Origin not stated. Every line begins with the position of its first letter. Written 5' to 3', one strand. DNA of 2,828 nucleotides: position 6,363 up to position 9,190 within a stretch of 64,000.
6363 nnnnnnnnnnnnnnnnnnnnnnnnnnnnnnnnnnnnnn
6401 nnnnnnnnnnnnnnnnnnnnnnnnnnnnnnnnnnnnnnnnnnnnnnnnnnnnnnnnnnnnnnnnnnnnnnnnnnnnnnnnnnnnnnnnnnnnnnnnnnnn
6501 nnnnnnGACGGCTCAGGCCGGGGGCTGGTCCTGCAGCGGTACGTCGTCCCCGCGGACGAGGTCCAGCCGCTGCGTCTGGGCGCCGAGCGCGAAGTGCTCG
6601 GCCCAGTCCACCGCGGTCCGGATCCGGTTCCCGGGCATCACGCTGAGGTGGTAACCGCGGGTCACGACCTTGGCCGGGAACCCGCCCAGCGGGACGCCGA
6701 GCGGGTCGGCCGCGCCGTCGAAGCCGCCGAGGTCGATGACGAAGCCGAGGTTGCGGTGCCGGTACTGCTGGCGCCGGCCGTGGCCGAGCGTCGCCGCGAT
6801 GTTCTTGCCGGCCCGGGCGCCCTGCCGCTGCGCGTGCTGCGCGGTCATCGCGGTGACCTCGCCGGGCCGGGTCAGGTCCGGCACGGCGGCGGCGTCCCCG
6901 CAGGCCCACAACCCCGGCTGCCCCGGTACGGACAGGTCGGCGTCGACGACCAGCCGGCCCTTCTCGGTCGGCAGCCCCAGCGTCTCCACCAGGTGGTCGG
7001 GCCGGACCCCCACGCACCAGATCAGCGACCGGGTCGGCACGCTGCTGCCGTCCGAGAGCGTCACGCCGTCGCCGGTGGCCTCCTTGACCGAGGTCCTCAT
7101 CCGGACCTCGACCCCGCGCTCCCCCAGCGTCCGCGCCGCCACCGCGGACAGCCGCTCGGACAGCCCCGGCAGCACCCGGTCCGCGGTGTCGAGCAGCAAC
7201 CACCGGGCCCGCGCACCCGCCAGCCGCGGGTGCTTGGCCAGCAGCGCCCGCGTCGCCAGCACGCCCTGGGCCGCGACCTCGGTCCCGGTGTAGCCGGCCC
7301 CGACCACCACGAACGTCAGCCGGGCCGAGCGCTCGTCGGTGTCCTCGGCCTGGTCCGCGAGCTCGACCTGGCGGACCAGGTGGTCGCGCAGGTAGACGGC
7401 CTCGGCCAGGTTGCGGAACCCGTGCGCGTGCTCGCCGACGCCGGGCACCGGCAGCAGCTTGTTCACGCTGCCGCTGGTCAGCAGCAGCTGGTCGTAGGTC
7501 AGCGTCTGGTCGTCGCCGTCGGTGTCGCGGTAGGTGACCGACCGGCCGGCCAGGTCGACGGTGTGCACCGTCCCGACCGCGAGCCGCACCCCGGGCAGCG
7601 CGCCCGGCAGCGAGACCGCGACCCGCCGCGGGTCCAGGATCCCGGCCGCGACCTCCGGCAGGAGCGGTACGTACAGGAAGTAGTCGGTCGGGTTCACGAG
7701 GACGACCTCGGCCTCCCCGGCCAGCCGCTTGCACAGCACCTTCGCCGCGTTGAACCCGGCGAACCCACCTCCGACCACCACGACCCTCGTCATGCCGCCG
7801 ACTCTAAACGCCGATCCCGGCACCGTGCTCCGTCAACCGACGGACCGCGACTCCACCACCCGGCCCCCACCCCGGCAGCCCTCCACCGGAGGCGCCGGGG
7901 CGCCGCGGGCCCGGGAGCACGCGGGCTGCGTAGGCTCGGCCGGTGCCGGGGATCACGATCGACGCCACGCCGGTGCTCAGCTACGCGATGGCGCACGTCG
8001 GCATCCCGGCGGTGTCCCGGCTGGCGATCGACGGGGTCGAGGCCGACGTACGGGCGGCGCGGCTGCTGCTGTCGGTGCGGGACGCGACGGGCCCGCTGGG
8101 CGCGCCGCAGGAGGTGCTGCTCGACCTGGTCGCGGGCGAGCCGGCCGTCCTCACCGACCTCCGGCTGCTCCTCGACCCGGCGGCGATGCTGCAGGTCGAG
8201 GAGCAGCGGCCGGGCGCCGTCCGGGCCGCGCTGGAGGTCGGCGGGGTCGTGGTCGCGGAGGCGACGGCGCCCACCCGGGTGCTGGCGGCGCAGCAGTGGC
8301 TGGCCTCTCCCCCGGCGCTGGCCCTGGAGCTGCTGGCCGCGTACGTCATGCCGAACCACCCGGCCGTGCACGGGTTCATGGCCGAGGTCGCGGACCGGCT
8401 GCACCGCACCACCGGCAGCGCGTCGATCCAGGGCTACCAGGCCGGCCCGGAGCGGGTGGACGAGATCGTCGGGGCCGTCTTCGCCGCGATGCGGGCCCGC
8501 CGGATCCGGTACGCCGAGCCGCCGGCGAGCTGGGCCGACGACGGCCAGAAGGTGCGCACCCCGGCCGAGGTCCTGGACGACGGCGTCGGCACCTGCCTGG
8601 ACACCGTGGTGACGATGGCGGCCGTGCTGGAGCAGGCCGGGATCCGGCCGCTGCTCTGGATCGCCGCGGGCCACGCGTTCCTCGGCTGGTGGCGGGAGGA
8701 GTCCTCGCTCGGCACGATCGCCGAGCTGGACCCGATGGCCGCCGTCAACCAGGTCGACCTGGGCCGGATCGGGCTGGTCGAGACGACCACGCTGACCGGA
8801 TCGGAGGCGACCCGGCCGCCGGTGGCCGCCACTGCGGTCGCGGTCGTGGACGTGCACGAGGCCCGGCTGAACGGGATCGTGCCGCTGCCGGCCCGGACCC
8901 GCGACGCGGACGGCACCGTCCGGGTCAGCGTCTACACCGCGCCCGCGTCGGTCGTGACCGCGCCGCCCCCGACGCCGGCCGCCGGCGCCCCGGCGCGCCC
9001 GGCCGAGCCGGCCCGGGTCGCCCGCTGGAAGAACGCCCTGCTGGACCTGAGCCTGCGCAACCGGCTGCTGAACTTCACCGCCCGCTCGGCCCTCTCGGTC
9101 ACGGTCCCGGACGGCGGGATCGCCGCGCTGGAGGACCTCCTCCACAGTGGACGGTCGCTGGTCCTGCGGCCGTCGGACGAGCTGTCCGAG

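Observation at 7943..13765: Single-gene 1,940-aa transglutaminase-like / DUF4011 / SF1 helicase / REase-like / DUF3320 protein: candidate stand-alone nucleic-acid surveillance or defence module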

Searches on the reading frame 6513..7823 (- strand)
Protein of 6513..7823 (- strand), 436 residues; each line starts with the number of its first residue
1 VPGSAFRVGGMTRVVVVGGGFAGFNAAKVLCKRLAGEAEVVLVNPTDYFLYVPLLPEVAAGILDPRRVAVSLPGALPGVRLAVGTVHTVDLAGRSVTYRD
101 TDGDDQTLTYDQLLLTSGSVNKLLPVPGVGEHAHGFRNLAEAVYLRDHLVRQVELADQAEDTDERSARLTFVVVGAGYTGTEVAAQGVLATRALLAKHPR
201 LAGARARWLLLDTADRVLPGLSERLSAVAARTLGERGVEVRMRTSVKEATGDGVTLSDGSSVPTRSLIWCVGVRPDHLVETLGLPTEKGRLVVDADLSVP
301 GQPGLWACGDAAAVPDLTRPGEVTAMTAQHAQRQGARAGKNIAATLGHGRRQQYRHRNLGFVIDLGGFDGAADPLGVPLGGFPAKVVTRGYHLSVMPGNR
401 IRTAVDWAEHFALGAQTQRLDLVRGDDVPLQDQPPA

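Call 16: search_protein_families(library=pfam, proteins=[window:6513-7823:-], max_evalue=0.001)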
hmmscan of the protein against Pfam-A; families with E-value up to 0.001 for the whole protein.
window:6513-7823:- (436 aa): 2 families
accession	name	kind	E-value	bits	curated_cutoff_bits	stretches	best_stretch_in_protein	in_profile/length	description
PF07992.20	Pyr_redox_2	-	2.2e-51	175.5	26.1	1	13-335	2-291/291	Pyridine nucleotide-disulphide oxidoreductase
PF00070.33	Pyr_redox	-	1e-09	39.2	22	1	171-254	2-71/82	Pyridine nucleotide-disulphide oxidoreductase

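Call 78: search_protein_families(library=padloc, proteins=[window:6513-7823:-], max_evalue=0.00001)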
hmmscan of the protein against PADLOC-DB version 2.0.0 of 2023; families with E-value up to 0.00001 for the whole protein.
window:6513-7823:- (436 aa): 0 families

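Call 80: find_encoding_contigs(protein=window:6513-7823:-, flank=3000, max_places=3)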
Protein window:6513-7823:- (436 aa): no gene with exactly this product is on record in the collection.

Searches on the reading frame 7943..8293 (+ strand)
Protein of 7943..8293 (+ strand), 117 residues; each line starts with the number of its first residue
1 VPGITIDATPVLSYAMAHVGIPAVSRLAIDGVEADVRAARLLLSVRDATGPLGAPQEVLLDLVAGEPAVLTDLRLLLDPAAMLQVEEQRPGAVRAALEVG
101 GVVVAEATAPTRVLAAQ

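Call 76: search_protein_families(library=pfam, proteins=[window:7943-8293:+], max_evalue=1)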
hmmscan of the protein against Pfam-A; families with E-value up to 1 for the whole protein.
window:7943-8293:+ (117 aa): 0 families

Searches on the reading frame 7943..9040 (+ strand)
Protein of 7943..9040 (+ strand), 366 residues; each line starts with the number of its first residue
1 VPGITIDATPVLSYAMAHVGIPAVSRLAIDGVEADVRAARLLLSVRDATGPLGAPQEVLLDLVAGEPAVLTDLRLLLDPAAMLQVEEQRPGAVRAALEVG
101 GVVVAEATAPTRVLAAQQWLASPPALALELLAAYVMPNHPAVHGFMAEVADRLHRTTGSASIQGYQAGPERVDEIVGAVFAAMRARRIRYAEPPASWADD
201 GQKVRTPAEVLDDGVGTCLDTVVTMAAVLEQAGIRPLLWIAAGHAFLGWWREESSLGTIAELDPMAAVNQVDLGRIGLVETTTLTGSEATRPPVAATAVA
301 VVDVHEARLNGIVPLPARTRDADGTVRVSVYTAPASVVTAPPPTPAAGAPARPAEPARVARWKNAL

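Call 17: find_homologous_proteins(query=window:7943-9040:+, max_evalue=0.001)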
Query window:7943-9040:+ (366 aa): 175 proteins with E <= 0.001 among 8000 candidates; the best 120 are listed.
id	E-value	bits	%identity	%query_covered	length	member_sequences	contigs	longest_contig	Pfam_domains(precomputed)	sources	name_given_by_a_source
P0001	1.5e-139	484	66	99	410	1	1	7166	-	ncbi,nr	ncbi:MAG TPA: DNA helicase, partial [Mycobacteriales bacterium]|nr:DNA helicase [Mycobacteriales bac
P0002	8.5e-136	471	68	91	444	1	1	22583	-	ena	-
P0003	3.9e-123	430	60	99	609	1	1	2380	PF13195.12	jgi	jgi:hypothetical protein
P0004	1.6e-122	428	59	99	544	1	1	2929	PF13195.12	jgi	jgi:hypothetical protein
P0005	3.2e-120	420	67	83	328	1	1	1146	-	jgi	jgi:hypothetical protein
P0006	4.2e-119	416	69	80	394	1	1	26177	-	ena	-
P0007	9.6e-118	412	60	99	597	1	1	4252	PF13195.12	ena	-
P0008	1.1e-112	395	57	100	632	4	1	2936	PF13195.12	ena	-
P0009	6.7e-111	389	56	100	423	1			-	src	-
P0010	5.4e-110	386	57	99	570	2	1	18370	PF13195.12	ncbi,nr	ncbi:MAG: DUF4011 domain-containing protein [Actinomycetota bacterium]|nr:DUF4011 domain-containing 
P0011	4.8e-108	380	55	99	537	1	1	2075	-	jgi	-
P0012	8.5e-108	379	55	99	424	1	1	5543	-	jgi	jgi:hypothetical protein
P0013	6.8e-107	376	55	98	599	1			PF13195.12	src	-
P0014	1.9e-106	375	54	100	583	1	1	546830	PF13195.12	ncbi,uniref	ncbi:DUF4011 domain-containing protein, partial [Phytoactinopolyspora endophytica]|uniref:DUF4011 do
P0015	3.1e-106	374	55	99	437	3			-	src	-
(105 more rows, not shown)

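Call 34: predict_structure(alignment_id=A1)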
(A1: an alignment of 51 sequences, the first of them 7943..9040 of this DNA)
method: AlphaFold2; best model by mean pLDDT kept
length: 366 residues; sequences in the alignment: 51
mean_pLDDT: 89.6   pTM: 0.85
mean pLDDT of the five models: 89.6, 89.3, 88.5, 88.5, 87.8
residues with pLDDT >= 90: 286; 70-90: 30; 50-70: 36; < 50: 14
segments of 3 or more residues with pLDDT < 50: 287-291, 337-339, 361-366
pLDDT, mean of each block of 10 residues (from residue 1): 96 97 98 97 98 98 98 97 96 98 98 94 92 97 97 97 91 97 93 69 94 94 97 96 92 97 94 94 62 70 97 95 93 63 60 56 46
secondary structure, 60 per line:
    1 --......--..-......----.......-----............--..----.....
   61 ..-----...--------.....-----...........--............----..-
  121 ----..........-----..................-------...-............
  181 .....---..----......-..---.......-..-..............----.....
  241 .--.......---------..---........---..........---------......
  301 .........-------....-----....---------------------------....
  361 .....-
elements in order: E3-8 H14-19 E24-30 E36-47 E56-62 E68-70 H79-83 E89-99 E102-113 H125-134 H140-157 H169-185 H195-200 H207-213 H218-231 E236-241 E244-250 H265-272 E276-280 H281-285 E298-303 H304-309 E317-320 E326-329 H357-365

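Call 37: fold_search(model_id=the predicted structure, library=pdb)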
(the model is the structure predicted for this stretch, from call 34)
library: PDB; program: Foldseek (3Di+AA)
matches with E <= 10: 1365; with E <= 0.001: 0
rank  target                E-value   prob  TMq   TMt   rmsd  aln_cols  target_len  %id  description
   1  6u4z                  1.4e-03  0.35  0.14  0.12  22.4       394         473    9  Crystal Structure of a family 76 glycoside hydrolase from a bovine Bacteroides thetaiotaomicron strain (released 2020-04-29)
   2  3vmp                  1.6e-03  1.00  0.22  0.13   4.4       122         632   10  Crystal structure of dextranase from Streptococcus mutans in complex with 4,5-epoxypentyl alpha-D-glucopyranoside (released 2012-02-15)
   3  9fw9_C                1.7e-03  0.99  0.21  0.33   5.8       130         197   15  Cryo-EM structure of the type 1 pilus assembly platform as part of the FimA-bound chaperone-usher pilus complex (FimDH (released 2025-06-04)
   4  5dmy_B                1.9e-03  1.00  0.22  0.10   5.2       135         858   15  Beta-galactosidase - construct 33-930 (released 2016-10-05)
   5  5cl2_B                1.9e-03  0.99  0.19  0.27   8.3       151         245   12  Crystal structure of Spo0M, sporulation control protein, from Bacillus subtilis. (released 2015-12-16)
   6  5cl2_A                2.1e-03  0.97  0.19  0.26   8.2       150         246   14  Crystal structure of Spo0M, sporulation control protein, from Bacillus subtilis. (released 2015-12-16)
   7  5axh_B                2.7e-03  1.00  0.21  0.14   5.5       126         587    9  Crystal structure of thermophilic dextranase from Thermoanaerobacter pseudethanolicus, D312G mutant in complex with is (released 2015-11-11)
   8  8gul_A                2.7e-03  1.00  0.18  0.15   5.9       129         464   13  Chitin-active AA10 LPMO (GbpA) complexed with Cu(II) from Vibrio campbellii (released 2023-06-21)
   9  2xwx_A                3.0e-03  1.00  0.21  0.20   3.9       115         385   13  Vibrio cholerae colonization factor GbpA crystal structure (released 2011-11-16)
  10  6qud                  3.2e-03  1.00  0.21  0.10   4.8       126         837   15  2-deoxy-galactose reaction intermediate of a Truncated beta-galactosidase III from Bifidobacterium bifidum (released 2020-03-18)
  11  6qub_A                3.2e-03  1.00  0.21  0.10   5.5       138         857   14  Truncated beta-galactosidase III from Bifidobacterium bifidum in complex with galactose (released 2020-03-18)
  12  3kd4_A                3.2e-03  0.72  0.25  0.19  17.1       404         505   10  CRYSTAL STRUCTURE OF A PUTATIVE PROTEASE (BDI_1141) FROM PARABACTEROIDES DISTASONIS ATCC 8503 AT 2.00 A RESOLUTION (released 2009-11-24)
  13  3vmn                  3.4e-03  1.00  0.21  0.13   4.3       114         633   10  Crystal structure of dextranase from Streptococcus mutans (released 2012-02-15)
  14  9fxb_C                3.4e-03  0.98  0.20  0.31   6.1       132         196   16  Cryo-EM structure of the type 1 pilus assembly platform as part of the FimI-bound chaperone-usher pilus complex (FimDH (released 2025-06-04)
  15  5dmy_A                3.6e-03  1.00  0.22  0.10  10.8       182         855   12  Beta-galactosidase - construct 33-930 (released 2016-10-05)
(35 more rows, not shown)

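Call 47: search_solved_structures(query=A1, max_evalue=10, show_alignments=2)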
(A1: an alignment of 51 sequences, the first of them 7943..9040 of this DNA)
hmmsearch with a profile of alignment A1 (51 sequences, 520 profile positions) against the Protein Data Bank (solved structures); distinct sequences matched with E-value up to 10: 0.

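Call 72: search_protein_representatives(alignment_id=A1)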
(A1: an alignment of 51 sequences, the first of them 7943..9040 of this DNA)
Query: 51 sequences, 520 profile positions. Proteins with E-value up to 0.001 (for the whole library): 5145; up to 1e-10: 3161; up to 1e-30: 1574. The best 150 are listed.
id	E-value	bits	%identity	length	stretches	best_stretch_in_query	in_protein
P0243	2.2e-239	812.1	-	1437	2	15-508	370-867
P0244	9.1e-206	701.1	-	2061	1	22-508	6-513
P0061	1.5e-200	684.0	-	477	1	22-482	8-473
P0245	9.8e-198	674.6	-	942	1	15-508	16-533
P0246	7.0e-195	665.2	-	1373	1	24-508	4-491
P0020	2.0e-194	663.7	-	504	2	16-376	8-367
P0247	2.3e-190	650.3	-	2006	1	22-507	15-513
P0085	8.5e-188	641.8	-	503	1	22-507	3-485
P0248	3.7e-187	639.7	-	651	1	25-508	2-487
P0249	1.6e-186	637.6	-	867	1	24-508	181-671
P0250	3.0e-183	626.8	-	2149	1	15-508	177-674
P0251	4.6e-180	616.3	-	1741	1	36-508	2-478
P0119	5.1e-180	616.2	-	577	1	8-498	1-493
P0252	2.5e-177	607.3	-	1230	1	14-508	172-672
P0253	3.8e-175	600.1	-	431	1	17-378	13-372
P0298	6.1e-128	444.3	-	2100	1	18-508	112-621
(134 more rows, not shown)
